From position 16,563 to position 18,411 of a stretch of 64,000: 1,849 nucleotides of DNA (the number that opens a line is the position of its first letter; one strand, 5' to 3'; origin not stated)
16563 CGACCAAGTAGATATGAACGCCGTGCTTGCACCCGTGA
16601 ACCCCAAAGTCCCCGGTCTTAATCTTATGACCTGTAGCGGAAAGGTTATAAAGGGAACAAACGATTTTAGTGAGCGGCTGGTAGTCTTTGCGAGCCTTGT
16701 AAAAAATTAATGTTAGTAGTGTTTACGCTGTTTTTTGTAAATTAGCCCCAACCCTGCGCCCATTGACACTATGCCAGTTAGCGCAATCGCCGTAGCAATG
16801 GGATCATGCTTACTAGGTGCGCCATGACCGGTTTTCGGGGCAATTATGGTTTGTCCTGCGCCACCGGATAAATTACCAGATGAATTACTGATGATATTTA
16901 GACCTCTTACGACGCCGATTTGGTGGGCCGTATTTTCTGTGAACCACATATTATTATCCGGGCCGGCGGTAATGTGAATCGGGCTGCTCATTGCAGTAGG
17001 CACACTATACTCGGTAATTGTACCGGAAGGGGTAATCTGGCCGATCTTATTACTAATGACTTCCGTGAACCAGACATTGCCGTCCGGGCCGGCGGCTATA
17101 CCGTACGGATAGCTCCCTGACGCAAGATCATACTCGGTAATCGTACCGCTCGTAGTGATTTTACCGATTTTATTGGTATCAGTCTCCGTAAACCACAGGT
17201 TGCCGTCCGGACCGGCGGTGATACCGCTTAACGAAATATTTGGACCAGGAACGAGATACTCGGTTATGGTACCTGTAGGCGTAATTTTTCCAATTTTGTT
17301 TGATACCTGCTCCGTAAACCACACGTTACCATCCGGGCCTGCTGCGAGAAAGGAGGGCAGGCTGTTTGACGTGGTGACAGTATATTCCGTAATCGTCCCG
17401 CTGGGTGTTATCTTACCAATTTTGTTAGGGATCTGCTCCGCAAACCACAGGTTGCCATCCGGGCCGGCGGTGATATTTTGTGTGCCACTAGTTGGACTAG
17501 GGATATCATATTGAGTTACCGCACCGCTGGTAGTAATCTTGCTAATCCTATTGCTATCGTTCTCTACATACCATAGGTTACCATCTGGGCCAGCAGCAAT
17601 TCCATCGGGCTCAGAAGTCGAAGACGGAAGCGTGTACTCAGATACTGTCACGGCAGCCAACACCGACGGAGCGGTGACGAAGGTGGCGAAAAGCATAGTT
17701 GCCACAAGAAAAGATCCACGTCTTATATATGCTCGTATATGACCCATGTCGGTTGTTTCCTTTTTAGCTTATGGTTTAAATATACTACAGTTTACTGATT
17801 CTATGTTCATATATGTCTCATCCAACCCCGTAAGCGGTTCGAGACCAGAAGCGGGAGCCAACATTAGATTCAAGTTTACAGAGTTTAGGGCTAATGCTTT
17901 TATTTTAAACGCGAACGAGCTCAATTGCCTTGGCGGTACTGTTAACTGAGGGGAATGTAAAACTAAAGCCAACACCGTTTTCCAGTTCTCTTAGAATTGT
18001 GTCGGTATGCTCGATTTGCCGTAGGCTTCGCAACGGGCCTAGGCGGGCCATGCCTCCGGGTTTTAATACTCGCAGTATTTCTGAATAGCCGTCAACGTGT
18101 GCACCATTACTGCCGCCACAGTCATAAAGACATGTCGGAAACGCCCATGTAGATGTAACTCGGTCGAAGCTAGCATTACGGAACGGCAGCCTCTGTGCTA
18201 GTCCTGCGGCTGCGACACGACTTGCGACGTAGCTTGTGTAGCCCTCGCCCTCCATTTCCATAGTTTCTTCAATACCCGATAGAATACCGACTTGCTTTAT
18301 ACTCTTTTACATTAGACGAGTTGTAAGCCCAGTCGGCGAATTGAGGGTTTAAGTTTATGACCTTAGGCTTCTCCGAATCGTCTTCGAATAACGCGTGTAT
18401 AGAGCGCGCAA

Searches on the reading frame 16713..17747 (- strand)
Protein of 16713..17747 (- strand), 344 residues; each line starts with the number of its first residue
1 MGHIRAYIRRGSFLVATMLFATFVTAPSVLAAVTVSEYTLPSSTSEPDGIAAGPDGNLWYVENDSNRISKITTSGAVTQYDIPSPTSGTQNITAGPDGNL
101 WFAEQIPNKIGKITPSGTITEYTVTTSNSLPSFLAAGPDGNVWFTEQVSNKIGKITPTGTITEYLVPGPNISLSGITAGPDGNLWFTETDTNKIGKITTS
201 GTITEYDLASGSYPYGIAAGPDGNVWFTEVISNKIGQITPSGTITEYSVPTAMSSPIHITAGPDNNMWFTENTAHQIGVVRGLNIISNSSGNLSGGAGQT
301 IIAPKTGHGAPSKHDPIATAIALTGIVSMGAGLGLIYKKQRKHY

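Call 8: search_protein_families(library=pfam, proteins=[window:16713-17747:-], max_evalue=0.01)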
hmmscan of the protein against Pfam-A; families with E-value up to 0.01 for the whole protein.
window:16713-17747:- (344 aa): 7 families
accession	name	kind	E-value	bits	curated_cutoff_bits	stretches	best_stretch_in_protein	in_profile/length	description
PF24684.1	Vgb_lyase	-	2.1e-99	332.5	50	2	34-208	44-218/290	Virginiamycin B lyase family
PF08450.18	SGL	-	8.7e-13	48.9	26.3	2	188-269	152-242/246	SMP-30/Gluconolactonase/LRE-like region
PF07494.17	Reg_prop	-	6.3e-09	35.4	20.4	0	212-227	5-20/24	Two component regulator propeller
PF25021.1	TEN_NHL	-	1.4e-06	28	27.1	0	34-76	250-295/357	Teneurin NHL domain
PF01436.27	NHL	-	5.4e-05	23.5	20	0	45-69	2-26/28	NHL repeat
PF14220.11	DUF4329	-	0.00041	20.7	28.6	0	44-71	87-114/116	Domain of unknown function (DUF4329)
PF13449.12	Phytase-like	-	0.0061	16.9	27.6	0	40-88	63-110/284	Esterase-like activity of phytase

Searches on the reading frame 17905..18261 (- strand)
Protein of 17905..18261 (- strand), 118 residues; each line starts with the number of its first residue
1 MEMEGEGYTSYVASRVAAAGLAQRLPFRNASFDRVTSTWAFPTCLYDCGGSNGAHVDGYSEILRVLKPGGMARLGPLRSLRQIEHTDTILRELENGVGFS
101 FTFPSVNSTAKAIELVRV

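Call 8: search_protein_families(library=pfam, proteins=[window:17905-18261:-], max_evalue=0.01)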
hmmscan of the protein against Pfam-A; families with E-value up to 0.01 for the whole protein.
window:17905-18261:- (118 aa): 2 families
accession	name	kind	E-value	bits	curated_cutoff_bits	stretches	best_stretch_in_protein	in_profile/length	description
PF08241.18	Methyltransf_11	-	1.3e-05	26.1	21.2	1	20-72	49-93/95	Methyltransferase domain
PF13649.12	Methyltransf_25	-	0.0074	17.4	27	0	20-70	53-97/97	Methyltransferase domain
